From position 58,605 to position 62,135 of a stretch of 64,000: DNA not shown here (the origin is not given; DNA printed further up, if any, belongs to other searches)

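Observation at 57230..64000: AT-rich island next to tRNA-Ala pairing a MmeI-like type IIG RM enzyme with an OLD-family ATPase/Toprim nuclease and a serine recombinase: candidate composite defence module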

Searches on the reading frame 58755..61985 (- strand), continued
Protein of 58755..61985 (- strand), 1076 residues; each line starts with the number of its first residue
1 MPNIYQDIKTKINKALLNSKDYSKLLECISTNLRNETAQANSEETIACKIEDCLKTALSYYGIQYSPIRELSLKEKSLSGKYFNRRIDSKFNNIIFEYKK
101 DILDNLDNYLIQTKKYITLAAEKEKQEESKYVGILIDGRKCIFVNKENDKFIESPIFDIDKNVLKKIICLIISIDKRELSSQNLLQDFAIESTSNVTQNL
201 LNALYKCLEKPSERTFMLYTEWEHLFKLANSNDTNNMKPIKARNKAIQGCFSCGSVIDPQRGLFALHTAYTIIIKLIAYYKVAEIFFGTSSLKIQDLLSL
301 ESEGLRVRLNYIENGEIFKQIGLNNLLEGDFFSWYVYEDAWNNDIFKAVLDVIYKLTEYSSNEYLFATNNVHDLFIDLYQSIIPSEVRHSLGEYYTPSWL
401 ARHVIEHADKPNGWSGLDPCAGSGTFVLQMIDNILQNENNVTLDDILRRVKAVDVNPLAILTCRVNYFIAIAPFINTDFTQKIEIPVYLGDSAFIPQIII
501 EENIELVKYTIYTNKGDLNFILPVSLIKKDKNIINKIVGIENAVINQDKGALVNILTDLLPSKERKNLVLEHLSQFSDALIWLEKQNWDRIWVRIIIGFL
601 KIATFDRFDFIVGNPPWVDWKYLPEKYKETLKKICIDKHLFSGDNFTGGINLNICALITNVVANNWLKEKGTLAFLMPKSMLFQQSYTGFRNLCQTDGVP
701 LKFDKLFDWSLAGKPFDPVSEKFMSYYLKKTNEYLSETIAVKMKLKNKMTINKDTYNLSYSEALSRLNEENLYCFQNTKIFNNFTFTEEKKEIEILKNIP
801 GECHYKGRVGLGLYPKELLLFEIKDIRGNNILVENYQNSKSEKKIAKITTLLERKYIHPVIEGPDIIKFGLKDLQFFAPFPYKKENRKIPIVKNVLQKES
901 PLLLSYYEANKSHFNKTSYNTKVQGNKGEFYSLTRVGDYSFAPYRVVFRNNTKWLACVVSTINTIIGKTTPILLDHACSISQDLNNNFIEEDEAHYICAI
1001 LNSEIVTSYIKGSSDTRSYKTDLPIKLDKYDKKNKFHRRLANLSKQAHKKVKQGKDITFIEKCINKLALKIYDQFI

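Call 87: find_encoding_contigs(protein=window:58755-61985:-, flank=10000, max_places=4)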
Protein window:58755-61985:- (1076 aa): no gene with exactly this product is on record in the collection.
